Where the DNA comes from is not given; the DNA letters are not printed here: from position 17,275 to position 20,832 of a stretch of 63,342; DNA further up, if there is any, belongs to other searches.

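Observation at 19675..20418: Unrecognised ~240-aa module shared by three T9SS cargo proteins, always directly before the sorting domain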

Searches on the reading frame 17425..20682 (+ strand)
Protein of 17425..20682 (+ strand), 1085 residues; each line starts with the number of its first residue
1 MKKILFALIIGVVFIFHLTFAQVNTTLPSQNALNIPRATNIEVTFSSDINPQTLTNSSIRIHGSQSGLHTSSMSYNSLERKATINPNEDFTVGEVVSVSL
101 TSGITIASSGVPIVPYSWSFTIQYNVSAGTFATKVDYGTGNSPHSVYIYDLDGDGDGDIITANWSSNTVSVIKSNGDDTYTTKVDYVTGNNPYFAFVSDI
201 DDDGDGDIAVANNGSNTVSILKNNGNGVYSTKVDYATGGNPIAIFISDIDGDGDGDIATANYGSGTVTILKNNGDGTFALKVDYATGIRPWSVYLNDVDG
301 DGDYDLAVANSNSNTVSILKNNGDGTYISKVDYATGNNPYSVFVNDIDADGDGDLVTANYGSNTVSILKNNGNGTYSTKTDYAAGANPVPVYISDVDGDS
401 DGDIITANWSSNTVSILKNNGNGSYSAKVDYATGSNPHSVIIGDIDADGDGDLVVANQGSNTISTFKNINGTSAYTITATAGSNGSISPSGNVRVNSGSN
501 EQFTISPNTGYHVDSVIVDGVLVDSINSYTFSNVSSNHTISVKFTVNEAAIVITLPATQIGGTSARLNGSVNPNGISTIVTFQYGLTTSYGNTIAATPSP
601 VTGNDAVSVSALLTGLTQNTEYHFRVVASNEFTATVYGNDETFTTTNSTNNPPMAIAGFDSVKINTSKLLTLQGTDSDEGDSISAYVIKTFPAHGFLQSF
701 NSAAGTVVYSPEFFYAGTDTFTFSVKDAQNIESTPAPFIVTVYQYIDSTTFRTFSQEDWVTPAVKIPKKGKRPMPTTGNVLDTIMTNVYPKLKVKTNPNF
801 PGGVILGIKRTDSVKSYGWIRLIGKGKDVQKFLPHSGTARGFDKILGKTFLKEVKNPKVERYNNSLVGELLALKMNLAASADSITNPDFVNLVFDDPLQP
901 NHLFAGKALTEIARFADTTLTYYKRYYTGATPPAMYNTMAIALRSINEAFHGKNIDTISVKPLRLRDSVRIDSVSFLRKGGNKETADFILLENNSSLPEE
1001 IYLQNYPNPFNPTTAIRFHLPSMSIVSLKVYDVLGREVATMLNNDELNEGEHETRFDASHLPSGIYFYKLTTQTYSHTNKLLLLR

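Call 3: search_protein_families(library=pfam, proteins=[window:17425-20682:+], max_evalue=0.1)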
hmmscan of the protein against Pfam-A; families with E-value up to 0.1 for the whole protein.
window:17425-20682:+ (1085 aa): 13 families
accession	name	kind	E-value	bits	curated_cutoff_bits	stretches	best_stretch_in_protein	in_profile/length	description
PF13517.12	FG-GAP_3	-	2.1e-39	134.4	26.9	8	297-356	1-60/61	FG-GAP-like repeat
PF01839.29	FG-GAP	-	2.7e-17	62.7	22.1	3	438-466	3-27/37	FG-GAP repeat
PF18962.6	Por_Secre_tail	-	1.2e-11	45.1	27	1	1006-1081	2-73/75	Secretion system C-terminal sorting domain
PF13205.12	Big_5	-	3.2e-10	41.1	23.6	1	22-121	6-104/105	Bacterial Ig-like domain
PF17963.7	Big_9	-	5e-09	37.4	23.6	1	650-734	1-83/89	Bacterial Ig domain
PF18998.6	Flg_new_2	-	9.1e-06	26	23.6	1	475-547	1-72/73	Divergent InlB B-repeat domain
PF13585.12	CHU_C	-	1.8e-05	25.2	27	1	1022-1075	25-75/86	CHU_C Type IX secretion signal domain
PF16656.11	Pur_ac_phosph_N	-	0.00026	21.9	30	1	581-645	29-93/93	Purple acid Phosphatase, N-terminal domain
PF17892.7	Cadherin_5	-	0.00026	21.2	26.5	1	661-731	21-87/98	Cadherin-like domain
PF03548.22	LolA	-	0.00094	19.4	23.6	0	216-294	54-137/165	Outer membrane lipoprotein carrier protein LolA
PF00041.27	fn3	-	0.02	15.5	25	1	593-631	41-71/84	Fibronectin type III domain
PF14779.12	BBS1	-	0.022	14.7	27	0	437-478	16-61/254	Ciliary BBSome complex subunit 1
PF16655.11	PhoD_N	-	0.087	13.8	30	0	587-634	37-83/90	PhoD-like phosphatase, N-terminal domain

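Call 4: search_protein_families(library=ncbifam, proteins=[window:17425-20682:+], max_evalue=0.1)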
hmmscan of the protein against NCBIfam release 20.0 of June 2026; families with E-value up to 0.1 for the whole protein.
window:17425-20682:+ (1085 aa): 3 families
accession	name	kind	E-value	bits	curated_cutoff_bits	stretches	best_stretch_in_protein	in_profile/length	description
TIGR04183.1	Por_Secre_tail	domain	4.7e-11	42.5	23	1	1006-1082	2-70/72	T9SS type A sorting domain-containing protein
NF012211.1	tand_rpt_95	domain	4.7e-05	23.3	90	1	664-743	10-85/98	tandem-95 repeat protein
TIGR04134.1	lipo_with_rSAM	hypoth_equivalog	0.05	13.6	39.8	0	365-403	76-114/150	radical SAM-associated putative lipoprotein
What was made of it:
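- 19741..20388 (+): Protein A aa 773-988: alpha/beta core of the module. No Pfam or NCBIfam hit (calls 3, 4).
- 20389..20679 (+): Protein A aa 989-1085: linker plus T9SS type A C-terminal sorting domain. PF18962 at aa 1006-1081 (E 1.2e-11) and TIGR04183 (E 4.7e-11) (calls 3, 4).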

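Call 36: find_encoding_contigs(protein=window:17425-20682:+, flank=3000, max_places=4)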
Protein window:17425-20682:+ (1085 aa): 4 contigs read that carry it; 2 places shown.
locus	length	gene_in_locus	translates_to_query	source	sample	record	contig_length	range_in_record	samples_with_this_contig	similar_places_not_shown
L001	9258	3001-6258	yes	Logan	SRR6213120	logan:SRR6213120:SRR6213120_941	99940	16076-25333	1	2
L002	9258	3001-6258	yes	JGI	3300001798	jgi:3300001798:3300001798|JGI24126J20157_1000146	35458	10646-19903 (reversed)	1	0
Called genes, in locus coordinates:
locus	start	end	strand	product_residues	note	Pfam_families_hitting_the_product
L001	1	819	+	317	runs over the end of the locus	PF00535:Glycos_transf_2, PF10111:Glyco_tranf_2_2 (weak), PF13641:Glyco_tranf_2_3 (weak)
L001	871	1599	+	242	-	PF01209:Ubie_methyltran (faint), PF13489:Methyltransf_23, PF05219:DREV, PF07021:MetW, PF13847:Methyltransf_31, PF08241:Methyltransf_11, PF08242:Methyltransf_12, PF13649:Methyltransf_25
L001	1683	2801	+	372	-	PF13439:Glyco_transf_4 (weak), PF00534:Glycos_transf_1, PF13692:Glyco_trans_1_4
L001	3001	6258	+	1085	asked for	PF13205:Big_5, PF01839:FG-GAP (faint), PF13517:FG-GAP_3, PF13585:CHU_C (faint), PF13517:FG-GAP_3, PF18998:Flg_new_2 (weak), PF17963:Big_9, PF18962:Por_Secre_tail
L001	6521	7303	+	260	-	PF13489:Methyltransf_23, PF07021:MetW, PF13847:Methyltransf_31, PF08241:Methyltransf_11, PF08242:Methyltransf_12, PF13649:Methyltransf_25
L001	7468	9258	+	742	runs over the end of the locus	PF13517:FG-GAP_3, PF01839:FG-GAP (weak), PF13517:FG-GAP_3, PF13585:CHU_C (faint), PF13517:FG-GAP_3, PF18962:Por_Secre_tail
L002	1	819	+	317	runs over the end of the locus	PF00535:Glycos_transf_2, PF10111:Glyco_tranf_2_2 (weak), PF13641:Glyco_tranf_2_3 (weak)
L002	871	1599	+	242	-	PF01209:Ubie_methyltran (faint), PF13489:Methyltransf_23, PF05219:DREV, PF07021:MetW, PF13847:Methyltransf_31, PF08241:Methyltransf_11, PF08242:Methyltransf_12, PF13649:Methyltransf_25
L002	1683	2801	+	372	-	PF13439:Glyco_transf_4 (weak), PF00534:Glycos_transf_1, PF13692:Glyco_trans_1_4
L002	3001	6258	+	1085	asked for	PF13205:Big_5, PF01839:FG-GAP (faint), PF13517:FG-GAP_3, PF13585:CHU_C (faint), PF13517:FG-GAP_3, PF18998:Flg_new_2 (weak), PF17963:Big_9, PF18962:Por_Secre_tail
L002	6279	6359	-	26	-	-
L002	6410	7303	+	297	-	PF13489:Methyltransf_23, PF07021:MetW, PF13847:Methyltransf_31, PF08241:Methyltransf_11, PF08242:Methyltransf_12, PF13649:Methyltransf_25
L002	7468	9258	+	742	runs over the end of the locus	PF13517:FG-GAP_3, PF01839:FG-GAP (weak), PF13517:FG-GAP_3, PF13585:CHU_C (faint), PF13517:FG-GAP_3, PF18962:Por_Secre_tail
